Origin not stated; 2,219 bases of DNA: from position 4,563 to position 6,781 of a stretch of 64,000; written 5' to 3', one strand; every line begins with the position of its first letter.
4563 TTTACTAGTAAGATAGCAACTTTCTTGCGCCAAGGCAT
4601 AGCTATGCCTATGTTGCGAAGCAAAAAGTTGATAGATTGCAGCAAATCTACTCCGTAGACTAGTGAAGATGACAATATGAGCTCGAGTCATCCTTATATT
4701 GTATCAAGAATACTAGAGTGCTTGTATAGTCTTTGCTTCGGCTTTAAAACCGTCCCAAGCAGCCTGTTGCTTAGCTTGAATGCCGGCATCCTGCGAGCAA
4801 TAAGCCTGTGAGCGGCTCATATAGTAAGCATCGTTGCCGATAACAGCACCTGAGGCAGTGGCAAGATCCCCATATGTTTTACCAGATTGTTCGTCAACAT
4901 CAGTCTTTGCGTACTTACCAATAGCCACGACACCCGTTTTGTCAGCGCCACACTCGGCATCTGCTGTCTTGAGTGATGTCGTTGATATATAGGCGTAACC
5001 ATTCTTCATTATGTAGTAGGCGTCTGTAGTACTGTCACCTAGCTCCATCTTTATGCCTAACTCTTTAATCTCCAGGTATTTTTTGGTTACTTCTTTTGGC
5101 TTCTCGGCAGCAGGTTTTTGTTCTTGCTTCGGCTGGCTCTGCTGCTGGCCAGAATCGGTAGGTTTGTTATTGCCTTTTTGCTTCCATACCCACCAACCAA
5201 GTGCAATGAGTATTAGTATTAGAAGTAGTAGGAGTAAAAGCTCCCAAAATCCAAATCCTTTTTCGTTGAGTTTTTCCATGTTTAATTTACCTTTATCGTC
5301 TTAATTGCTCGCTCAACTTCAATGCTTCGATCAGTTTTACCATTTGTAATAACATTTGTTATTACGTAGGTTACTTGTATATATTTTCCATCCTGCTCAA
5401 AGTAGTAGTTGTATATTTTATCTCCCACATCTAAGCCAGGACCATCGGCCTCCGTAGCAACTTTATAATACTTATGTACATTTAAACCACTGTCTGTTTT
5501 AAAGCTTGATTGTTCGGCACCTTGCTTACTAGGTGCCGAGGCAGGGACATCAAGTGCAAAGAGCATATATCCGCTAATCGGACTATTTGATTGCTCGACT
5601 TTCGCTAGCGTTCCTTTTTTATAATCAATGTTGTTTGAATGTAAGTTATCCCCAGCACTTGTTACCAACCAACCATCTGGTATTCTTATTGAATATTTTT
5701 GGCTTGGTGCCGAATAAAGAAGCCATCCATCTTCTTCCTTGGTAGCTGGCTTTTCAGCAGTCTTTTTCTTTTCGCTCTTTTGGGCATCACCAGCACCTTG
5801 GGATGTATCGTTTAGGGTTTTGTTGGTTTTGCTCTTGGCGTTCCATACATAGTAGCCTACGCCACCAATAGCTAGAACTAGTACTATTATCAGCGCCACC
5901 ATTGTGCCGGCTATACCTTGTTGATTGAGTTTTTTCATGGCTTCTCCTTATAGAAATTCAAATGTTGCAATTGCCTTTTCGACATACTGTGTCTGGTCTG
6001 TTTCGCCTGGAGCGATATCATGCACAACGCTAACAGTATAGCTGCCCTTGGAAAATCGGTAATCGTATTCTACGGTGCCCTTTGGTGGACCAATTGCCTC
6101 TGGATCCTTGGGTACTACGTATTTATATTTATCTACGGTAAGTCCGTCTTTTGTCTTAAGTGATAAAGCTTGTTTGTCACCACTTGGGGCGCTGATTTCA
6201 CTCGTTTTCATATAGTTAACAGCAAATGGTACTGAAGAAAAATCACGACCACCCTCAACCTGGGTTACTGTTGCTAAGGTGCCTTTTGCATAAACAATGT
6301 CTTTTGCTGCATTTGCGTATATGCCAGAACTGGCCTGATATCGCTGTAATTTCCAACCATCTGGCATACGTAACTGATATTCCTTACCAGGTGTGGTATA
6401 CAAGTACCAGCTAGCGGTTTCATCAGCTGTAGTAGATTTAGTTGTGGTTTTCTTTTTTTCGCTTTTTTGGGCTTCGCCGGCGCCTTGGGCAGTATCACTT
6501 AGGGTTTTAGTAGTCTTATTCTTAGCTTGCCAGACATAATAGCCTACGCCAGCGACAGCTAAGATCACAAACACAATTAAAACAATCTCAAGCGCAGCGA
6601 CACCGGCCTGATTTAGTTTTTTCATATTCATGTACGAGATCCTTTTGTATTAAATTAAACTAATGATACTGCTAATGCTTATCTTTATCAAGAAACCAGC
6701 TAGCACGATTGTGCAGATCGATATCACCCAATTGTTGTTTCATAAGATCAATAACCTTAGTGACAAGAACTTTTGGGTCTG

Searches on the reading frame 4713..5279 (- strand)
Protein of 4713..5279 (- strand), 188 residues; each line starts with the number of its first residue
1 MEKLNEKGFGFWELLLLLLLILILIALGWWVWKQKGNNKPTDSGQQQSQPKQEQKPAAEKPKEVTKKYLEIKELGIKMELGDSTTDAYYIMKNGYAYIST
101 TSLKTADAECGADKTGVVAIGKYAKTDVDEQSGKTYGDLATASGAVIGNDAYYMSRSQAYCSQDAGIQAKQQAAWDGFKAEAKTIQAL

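Call 94: search_protein_families(library=pfam, proteins=[window:4713-5279:-], max_evalue=0.1)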
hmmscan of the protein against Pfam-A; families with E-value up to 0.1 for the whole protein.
window:4713-5279:- (188 aa): 3 families
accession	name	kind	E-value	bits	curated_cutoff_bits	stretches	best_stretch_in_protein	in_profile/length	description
PF17359.7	DUF5385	-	0.0021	18.2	25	1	14-52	5-44/217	Family of unknown function (DUF5385)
PF14316.11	DUF4381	-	0.016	15.9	27.2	1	10-49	20-59/145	Domain of unknown function (DUF4381)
PF17780.6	OCRE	-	0.041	14.3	24.7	0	151-172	29-50/52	OCRE domain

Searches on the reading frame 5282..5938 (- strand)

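Call 94: search_protein_families(library=pfam, proteins=[window:5282-5938:-], max_evalue=0.1)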
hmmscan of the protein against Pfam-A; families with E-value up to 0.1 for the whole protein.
window:5282-5938:- (218 aa): 2 families
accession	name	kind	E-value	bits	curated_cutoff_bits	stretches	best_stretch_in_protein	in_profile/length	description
PF12685.13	SpoIIIAH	-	0.00076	19.9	30.6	1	15-68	4-62/191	SpoIIIAH-like protein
PF03896.21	TRAP_alpha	-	0.017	14.8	24.7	1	14-60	129-158/180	Translocon-associated protein (TRAP), alpha subunit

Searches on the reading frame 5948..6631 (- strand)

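Call 94: search_protein_families(library=pfam, proteins=[window:5948-6631:-], max_evalue=0.1)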
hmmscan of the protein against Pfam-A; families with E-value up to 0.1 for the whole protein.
window:5948-6631:- (227 aa): 4 families
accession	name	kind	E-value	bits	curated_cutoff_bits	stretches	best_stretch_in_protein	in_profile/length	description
PF12685.13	SpoIIIAH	-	0.0012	19.2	30.6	1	17-71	4-62/191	SpoIIIAH-like protein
PF21823.1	MUCL1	-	0.0088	16.6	35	1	23-74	1-53/85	Mucin-like protein 1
PF03896.21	TRAP_alpha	-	0.067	12.8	24.7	0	17-75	130-175/180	Translocon-associated protein (TRAP), alpha subunit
PF11770.13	GAPT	-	0.084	13.1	21.1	0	11-66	9-60/156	GRB2-binding adapter (GAPT)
